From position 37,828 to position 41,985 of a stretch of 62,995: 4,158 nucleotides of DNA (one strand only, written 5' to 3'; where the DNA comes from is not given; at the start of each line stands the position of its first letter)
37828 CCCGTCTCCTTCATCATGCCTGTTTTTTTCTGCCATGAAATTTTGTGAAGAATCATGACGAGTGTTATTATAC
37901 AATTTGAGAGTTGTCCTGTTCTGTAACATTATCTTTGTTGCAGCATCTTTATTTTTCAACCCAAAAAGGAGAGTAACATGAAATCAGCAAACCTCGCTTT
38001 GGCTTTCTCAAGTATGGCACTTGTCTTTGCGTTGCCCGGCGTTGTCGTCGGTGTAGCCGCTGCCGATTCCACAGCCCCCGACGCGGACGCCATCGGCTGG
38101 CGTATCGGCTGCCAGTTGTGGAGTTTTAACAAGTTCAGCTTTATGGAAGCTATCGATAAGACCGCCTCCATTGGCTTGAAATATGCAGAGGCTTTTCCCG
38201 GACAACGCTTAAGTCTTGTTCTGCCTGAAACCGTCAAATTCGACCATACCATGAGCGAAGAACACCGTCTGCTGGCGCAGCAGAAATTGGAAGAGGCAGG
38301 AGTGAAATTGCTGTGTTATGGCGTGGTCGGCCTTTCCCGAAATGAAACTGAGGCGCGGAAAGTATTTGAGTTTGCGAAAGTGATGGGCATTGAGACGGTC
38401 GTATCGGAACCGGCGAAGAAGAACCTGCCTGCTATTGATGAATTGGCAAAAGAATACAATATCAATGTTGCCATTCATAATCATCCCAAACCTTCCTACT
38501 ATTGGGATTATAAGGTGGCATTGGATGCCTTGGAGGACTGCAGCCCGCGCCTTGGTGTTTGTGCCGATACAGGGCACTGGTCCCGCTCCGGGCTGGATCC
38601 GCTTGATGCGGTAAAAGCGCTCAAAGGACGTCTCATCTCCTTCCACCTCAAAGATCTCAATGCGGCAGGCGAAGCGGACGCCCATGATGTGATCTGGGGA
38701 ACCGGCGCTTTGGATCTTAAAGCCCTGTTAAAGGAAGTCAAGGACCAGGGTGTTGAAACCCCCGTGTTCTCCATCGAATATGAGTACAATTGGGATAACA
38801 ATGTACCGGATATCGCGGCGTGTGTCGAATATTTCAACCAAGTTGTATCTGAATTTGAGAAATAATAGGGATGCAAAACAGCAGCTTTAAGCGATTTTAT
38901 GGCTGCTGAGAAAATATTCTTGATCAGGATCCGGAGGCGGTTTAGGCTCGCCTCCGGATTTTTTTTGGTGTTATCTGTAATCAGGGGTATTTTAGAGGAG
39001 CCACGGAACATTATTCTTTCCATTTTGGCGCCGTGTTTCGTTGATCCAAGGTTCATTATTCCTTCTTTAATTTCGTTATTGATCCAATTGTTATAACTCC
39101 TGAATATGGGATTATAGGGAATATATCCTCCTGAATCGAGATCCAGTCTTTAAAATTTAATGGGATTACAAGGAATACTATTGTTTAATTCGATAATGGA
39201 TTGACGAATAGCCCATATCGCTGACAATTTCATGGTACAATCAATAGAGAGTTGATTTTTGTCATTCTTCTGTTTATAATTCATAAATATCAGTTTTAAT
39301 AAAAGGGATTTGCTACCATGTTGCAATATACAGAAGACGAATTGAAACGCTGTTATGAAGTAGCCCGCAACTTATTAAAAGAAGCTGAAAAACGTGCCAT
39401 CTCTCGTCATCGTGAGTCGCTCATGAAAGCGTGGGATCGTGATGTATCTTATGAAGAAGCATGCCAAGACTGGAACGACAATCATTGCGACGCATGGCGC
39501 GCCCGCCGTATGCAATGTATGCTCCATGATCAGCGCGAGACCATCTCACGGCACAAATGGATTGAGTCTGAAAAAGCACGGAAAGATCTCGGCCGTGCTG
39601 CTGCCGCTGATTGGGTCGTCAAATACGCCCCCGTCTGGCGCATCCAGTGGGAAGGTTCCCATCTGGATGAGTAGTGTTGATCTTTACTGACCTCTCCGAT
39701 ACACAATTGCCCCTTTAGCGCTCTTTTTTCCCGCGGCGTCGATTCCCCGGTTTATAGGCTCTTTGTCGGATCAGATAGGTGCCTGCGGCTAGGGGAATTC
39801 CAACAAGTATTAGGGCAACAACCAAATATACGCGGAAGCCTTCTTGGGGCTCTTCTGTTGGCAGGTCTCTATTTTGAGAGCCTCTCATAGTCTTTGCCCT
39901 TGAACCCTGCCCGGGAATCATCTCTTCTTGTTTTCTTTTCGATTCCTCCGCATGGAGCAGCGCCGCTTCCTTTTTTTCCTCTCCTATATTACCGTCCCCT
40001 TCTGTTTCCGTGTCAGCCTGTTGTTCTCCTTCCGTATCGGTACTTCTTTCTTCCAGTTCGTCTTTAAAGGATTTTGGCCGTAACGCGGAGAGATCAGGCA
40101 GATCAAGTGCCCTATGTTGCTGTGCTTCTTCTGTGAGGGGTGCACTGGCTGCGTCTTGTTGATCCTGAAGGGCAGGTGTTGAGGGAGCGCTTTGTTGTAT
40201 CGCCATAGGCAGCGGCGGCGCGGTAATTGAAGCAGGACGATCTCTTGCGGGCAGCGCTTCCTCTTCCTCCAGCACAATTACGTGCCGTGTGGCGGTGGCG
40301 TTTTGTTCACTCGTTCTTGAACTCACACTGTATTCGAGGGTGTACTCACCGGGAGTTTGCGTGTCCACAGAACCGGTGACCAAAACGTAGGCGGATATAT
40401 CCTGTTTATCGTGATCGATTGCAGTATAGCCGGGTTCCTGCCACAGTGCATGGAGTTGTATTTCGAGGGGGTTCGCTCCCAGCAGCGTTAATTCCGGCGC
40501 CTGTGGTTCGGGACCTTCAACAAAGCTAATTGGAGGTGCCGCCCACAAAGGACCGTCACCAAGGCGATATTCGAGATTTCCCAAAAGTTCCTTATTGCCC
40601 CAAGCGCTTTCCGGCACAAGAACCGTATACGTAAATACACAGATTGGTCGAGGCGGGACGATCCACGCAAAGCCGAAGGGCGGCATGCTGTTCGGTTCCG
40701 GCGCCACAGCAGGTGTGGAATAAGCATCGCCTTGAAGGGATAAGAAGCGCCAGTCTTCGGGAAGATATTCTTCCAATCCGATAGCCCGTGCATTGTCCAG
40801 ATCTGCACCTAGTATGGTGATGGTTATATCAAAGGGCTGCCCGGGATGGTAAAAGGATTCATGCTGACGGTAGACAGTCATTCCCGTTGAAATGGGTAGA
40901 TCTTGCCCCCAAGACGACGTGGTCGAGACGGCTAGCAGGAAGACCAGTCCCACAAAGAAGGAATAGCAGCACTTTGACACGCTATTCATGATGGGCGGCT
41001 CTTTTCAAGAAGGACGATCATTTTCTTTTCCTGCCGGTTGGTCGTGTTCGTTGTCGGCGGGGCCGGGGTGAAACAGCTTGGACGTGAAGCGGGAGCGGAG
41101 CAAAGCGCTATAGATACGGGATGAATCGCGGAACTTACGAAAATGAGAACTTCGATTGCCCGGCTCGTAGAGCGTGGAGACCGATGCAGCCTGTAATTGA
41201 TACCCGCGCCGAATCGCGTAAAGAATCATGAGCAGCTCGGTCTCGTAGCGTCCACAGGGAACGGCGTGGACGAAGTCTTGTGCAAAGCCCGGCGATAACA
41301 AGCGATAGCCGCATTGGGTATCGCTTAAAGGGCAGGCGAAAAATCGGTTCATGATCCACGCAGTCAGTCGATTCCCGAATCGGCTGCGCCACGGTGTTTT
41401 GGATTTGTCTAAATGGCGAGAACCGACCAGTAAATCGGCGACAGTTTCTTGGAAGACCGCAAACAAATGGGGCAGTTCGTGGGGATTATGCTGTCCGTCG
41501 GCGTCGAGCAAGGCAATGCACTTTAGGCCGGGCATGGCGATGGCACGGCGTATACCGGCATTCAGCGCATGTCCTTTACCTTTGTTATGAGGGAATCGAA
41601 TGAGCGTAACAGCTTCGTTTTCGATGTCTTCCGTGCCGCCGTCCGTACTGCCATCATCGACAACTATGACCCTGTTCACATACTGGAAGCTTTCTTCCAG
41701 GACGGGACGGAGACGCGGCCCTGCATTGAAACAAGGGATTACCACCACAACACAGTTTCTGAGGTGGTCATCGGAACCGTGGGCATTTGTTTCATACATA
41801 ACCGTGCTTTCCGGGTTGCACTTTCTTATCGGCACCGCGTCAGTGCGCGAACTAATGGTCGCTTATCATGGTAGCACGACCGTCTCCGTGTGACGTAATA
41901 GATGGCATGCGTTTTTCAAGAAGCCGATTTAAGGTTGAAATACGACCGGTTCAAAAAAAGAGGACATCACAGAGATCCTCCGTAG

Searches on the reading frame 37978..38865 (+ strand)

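Call 69: search_protein_families(library=pfam, proteins=[window:37978-38865:+], max_evalue=0.000001)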
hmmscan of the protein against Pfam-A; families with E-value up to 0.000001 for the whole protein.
window:37978-38865:+ (295 aa): 1 family
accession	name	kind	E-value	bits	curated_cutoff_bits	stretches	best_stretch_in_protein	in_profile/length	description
PF01261.30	AP_endonuc_2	-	5.3e-19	69.3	31.1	1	60-274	2-234/249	Xylose isomerase-like TIM barrel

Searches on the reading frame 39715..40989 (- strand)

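Call 69: search_protein_families(library=pfam, proteins=[window:39715-40989:-], max_evalue=0.000001)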
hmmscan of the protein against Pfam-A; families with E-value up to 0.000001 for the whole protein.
window:39715-40989:- (424 aa): 1 family
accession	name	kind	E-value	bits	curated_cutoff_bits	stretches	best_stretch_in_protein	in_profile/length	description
PF16403.11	Bact_surface_Ig-like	-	1.1e-17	64.2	27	1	167-239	1-71/71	Bacterial surface protein, Ig-like domain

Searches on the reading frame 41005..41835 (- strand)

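Call 70: search_protein_families(library=pfam, proteins=[window:41005-41835:-], max_evalue=0.000001)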
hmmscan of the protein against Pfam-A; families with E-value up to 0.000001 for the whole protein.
window:41005-41835:- (276 aa): 2 families
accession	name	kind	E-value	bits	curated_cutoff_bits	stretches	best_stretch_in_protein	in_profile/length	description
PF00535.33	Glycos_transf_2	-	5.8e-23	82.1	23.3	1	31-155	2-130/168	Glycosyl transferase family 2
PF13641.12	Glyco_tranf_2_3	-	2.5e-08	34.7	27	1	29-151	3-134/230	Glycosyltransferase like family 2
